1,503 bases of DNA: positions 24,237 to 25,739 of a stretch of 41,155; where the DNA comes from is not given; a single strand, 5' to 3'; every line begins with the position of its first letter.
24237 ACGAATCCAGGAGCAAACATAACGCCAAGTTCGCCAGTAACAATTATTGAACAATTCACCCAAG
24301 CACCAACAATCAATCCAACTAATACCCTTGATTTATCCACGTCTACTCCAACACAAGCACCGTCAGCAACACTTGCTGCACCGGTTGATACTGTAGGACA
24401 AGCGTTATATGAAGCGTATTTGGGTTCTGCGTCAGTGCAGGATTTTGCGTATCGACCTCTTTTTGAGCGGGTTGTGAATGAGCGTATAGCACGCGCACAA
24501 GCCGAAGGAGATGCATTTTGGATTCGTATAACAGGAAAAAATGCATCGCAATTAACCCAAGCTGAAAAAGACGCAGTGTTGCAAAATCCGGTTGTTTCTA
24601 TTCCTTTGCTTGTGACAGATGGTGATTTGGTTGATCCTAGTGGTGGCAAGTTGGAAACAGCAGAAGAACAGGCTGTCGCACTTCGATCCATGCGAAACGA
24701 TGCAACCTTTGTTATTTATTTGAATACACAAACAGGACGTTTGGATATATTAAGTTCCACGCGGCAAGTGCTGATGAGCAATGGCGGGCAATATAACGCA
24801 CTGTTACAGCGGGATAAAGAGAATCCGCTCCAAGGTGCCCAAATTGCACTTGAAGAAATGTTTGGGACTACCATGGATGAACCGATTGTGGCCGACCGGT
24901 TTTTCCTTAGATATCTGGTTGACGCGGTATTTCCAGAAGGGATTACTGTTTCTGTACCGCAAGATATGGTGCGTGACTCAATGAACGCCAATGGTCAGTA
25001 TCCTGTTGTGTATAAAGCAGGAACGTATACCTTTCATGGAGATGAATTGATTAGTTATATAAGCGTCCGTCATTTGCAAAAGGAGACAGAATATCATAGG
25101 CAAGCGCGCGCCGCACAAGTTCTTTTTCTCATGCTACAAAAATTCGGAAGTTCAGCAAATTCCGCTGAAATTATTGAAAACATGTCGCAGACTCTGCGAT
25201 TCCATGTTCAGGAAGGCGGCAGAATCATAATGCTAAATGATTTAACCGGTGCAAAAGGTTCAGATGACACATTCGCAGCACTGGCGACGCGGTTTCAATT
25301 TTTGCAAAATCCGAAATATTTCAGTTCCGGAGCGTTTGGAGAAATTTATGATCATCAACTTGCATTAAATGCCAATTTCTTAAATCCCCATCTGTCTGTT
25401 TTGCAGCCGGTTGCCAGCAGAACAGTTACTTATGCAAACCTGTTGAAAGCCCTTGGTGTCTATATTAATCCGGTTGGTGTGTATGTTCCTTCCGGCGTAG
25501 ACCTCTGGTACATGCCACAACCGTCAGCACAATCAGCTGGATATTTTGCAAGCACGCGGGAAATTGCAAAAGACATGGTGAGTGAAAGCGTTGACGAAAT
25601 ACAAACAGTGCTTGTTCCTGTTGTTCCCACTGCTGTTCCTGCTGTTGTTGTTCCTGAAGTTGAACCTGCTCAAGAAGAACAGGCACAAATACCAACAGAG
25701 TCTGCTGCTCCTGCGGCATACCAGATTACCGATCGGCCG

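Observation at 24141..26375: A complete 'TM anchor, LCP, SGNH' cell-wall enzyme cassette embedded 8,000 aa into the protein defines a topology switch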

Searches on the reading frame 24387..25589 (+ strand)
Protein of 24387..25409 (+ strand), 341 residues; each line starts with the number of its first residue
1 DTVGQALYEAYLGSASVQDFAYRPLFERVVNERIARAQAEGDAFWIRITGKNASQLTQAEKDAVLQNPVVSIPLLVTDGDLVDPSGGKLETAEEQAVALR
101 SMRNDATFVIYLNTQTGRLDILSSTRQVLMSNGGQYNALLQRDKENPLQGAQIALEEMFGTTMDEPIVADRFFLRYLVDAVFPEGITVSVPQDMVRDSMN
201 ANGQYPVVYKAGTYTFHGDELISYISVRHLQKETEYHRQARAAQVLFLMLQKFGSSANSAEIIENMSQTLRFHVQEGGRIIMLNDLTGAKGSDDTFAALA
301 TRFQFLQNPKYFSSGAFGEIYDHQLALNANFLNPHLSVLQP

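Call 16: search_solved_structures(query=window:24444-25500:+, max_evalue=1, show_alignments=4)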
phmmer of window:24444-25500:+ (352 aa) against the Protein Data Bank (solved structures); distinct sequences matched with E-value up to 1: 11.
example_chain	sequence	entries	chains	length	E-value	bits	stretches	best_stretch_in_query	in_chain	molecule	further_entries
8qty_A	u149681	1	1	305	1.2e-06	31.4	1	83-301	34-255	Biofilm regulatory protein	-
3okz_A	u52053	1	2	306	4e-06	29.7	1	71-256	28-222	Putative uncharacterized protein gbs0355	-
3mej_A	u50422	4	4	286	1.4e-05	27.9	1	74-262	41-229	transcriptional regulator ywtF | Putative transcriptional regulator ywtF | Polyisoprenyl-teichoic acid--peptidoglycan teichoic acid transferase TagT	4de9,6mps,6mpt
6uf5_A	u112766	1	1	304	1.7e-05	27.6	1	74-262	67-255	Polyisoprenyl-teichoic acid--peptidoglycan teichoic acid transferase TagT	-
3nxh_A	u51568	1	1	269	8.5e-05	25.3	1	81-251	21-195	transcriptional regulator yvhJ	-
6uf3_A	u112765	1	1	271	8.7e-05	25.3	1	81-251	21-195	Polyisoprenyl-teichoic acid--peptidoglycan teichoic acid transferase TagV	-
9cy9_A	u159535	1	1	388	0.0014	21.3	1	84-256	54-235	Biofilm regulatory protein A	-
6uex_A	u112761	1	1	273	0.0071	19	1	136-231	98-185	Regulatory protein MsrR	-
3nro_A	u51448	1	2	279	0.023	17.3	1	81-241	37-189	Lmo1026 protein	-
3owq_A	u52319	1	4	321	0.15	14.6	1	85-241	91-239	Lin1025 protein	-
6acu_D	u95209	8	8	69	0.83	12.2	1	256-303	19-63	VP4 | Capsid protein VP4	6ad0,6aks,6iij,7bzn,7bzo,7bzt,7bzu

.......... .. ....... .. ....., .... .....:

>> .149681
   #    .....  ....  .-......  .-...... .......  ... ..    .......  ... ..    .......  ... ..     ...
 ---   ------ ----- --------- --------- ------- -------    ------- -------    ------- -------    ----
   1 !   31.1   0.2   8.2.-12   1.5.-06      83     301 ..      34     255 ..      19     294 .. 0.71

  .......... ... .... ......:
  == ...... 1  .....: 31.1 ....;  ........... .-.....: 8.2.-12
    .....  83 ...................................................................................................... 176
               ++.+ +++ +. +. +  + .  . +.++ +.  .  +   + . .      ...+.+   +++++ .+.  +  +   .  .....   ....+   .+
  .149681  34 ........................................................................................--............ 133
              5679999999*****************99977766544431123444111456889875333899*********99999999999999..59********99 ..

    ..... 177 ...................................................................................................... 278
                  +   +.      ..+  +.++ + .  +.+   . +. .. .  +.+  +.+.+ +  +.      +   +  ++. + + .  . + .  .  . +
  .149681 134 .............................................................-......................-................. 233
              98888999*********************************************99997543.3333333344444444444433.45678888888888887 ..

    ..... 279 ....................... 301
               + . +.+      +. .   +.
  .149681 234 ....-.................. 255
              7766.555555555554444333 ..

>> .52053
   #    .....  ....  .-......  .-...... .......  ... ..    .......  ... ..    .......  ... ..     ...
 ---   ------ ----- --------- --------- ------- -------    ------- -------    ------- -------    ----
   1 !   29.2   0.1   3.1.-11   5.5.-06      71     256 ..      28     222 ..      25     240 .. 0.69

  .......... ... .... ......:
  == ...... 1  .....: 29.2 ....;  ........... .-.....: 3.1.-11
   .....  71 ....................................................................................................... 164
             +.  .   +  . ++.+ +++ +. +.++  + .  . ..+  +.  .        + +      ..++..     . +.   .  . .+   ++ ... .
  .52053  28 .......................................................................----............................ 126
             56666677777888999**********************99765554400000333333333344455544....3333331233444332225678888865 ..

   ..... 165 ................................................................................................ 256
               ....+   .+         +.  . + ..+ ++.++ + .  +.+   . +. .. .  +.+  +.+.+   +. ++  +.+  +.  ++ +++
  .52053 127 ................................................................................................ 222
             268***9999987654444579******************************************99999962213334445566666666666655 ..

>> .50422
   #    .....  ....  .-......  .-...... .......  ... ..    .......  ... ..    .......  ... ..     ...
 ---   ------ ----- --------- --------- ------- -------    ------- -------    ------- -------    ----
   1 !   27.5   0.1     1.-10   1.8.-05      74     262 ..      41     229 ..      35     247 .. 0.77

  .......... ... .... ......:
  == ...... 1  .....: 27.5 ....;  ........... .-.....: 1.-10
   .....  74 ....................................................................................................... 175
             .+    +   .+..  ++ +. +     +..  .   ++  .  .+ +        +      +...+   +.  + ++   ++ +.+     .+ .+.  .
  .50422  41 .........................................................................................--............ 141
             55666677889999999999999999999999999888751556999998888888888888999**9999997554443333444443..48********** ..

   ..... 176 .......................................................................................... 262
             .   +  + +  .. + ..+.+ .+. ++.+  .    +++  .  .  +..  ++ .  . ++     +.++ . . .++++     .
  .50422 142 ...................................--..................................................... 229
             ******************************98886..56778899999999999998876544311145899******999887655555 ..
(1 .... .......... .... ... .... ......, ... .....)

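Call 38: find_homologous_proteins(query=window:24411-25409:+, max_evalue=0.001)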
Query window:24411-25409:+: 2168 candidates shared short words with the query, none scored E <= 0.001.

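Call 69: find_homologous_proteins(query=A3, max_evalue=0.001)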
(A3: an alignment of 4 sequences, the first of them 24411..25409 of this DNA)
Query A3 (4 sequences) (333 aa, profile of the alignment): 1 proteins with E <= 0.001 among 8000 candidates.
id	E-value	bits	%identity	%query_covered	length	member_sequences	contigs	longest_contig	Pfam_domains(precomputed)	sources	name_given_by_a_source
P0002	1.9e-50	190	68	33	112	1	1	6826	-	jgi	jgi:hypothetical protein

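Call 92: predict_structure(alignment_id=A5)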
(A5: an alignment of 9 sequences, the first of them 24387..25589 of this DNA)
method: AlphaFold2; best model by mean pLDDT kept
length: 401 residues; sequences in the alignment: 9
mean_pLDDT: 73.2   pTM: 0.73
mean pLDDT of the five models: 73.2, 72.4, 68.9, 65.9, 63.5
residues with pLDDT >= 90: 83; 70-90: 202; 50-70: 29; < 50: 87
segments of 3 or more residues with pLDDT < 50: 316-401
pLDDT, mean of each block of 10 residues (from residue 1): 83 85 93 96 91 92 89 85 73 86 85 82 73 79 90 86 91 87 88 86 89 93 86 68 83 74 88 82 88 89 81 50 39 29 27 26 28 28 29 32 33
secondary structure, 60 per line:
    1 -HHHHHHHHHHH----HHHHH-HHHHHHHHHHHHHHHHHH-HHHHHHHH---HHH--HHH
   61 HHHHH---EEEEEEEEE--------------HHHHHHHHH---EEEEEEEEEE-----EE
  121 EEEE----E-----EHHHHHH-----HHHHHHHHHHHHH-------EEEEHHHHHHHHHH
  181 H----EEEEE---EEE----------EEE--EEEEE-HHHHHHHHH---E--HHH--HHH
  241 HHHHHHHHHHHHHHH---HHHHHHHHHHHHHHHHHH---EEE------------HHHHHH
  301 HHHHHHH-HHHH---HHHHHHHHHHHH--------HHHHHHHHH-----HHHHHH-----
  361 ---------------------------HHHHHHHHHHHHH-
elements in order: H2-12 H17-21 H23-40 H42-49 H58-65 E69-77 H92-100 E104-113 E119-124 H136-141 H147-159 E167-170 H171-181 E186-190 E194-196 E207-209 E212-216 H218-226 H238-255 H259-276 E280-282 H295-307 H309-312 H316-327 H336-344 H350-355 H388-400

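Call 94: fold_search(model_id=the predicted structure, library=pdb)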
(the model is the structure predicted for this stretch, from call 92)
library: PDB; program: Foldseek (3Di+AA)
matches with E <= 10: 345; with E <= 0.001: 33
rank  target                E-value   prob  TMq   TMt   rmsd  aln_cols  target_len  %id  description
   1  6uex                  5.8e-10  1.00  0.40  0.62   5.2       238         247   18  Crystal structure of S. aureus LcpA in complex with octaprenyl-pyrophosphate-GlcNAc (released 2020-01-29)
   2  3okz_A                1.5e-09  1.00  0.42  0.55   5.7       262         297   19  Crystal Structure of protein gbs0355 from Streptococcus agalactiae, Northeast Structural Genomics Consortium Target Sa (released 2010-09-22)
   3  6uf3                  1.6e-09  1.00  0.39  0.59   5.7       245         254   18  Crystal structure of B. subtilis TagV (released 2020-01-29)
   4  9gn3_A                2.7e-09  1.00  0.39  0.51   6.7       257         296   16  The 3D structure of MsrR from Streptococcus pneumoniae (released 2025-02-26)
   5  9gn3_B                2.7e-09  1.00  0.38  0.50   6.8       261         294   15  The 3D structure of MsrR from Streptococcus pneumoniae (released 2025-02-26)
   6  3tfl                  7.2e-09  1.00  0.41  0.44   4.3       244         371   13  LytR-Cps2a-Psr family protein with bound octaprenyl pyrophosphate lipid (released 2011-10-12)
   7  3tep                  7.2e-09  1.00  0.41  0.44   4.5       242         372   13  LytR-CPS2a-Psr family protein with bound octaprenyl pyrophosphate lipid and magnesium ion (released 2011-10-12)
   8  3owq_B                8.0e-09  1.00  0.35  0.56   6.2       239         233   20  X-Ray Structure of Lin1025 protein from Listeria innocua, Northeast Structural Genomics Consortium Target LkR164 (released 2010-10-20)
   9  3okz_B                8.4e-09  1.00  0.41  0.54   6.0       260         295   20  Crystal Structure of protein gbs0355 from Streptococcus agalactiae, Northeast Structural Genomics Consortium Target Sa (released 2010-09-22)
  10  3pe5_A                8.4e-09  1.00  0.39  0.54  14.5       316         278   13  Three-dimensional Structure of protein A7VV38_9CLOT from Clostridium leptum DSM 753, Northeast Structural Genomics Con (released 2010-11-10)
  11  8qty                  1.4e-08  1.00  0.40  0.57   5.6       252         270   19  LytR LCP domain from Streptococcus dysgalactiae subs. dysgalactiae (released 2024-09-04)
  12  9gn3_C                1.6e-08  1.00  0.37  0.48   7.8       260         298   16  The 3D structure of MsrR from Streptococcus pneumoniae (released 2025-02-26)
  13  9cy9                  1.6e-08  1.00  0.34  0.47   7.6       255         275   18  Biofilm regulatory protein A from Streptococcus mutans (released 2025-08-20)
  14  2xxq                  1.8e-08  1.00  0.41  0.44   4.3       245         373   13  A widespread family of bacterial cell wall assembly proteins (released 2011-10-19)
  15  3tel                  2.6e-08  1.00  0.42  0.45   5.6       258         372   13  LytR-CPS2A-Psr family protein with bound octaprenyl pyrophosphate lipid and manganese ion (released 2011-10-12)
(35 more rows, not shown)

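Call 104: search_dna_similar(query=window:24387-25409:+, collection=phages, mode=protein, max_evalue=0.001, max_rows=8)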
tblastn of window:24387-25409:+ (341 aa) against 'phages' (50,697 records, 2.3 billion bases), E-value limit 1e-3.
No match.

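Call 105: search_dna_similar(query=window:24387-25409:+, collection=plasmids, mode=protein, max_evalue=0.001, max_rows=8)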
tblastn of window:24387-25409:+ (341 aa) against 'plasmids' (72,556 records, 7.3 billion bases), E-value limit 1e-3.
No match.
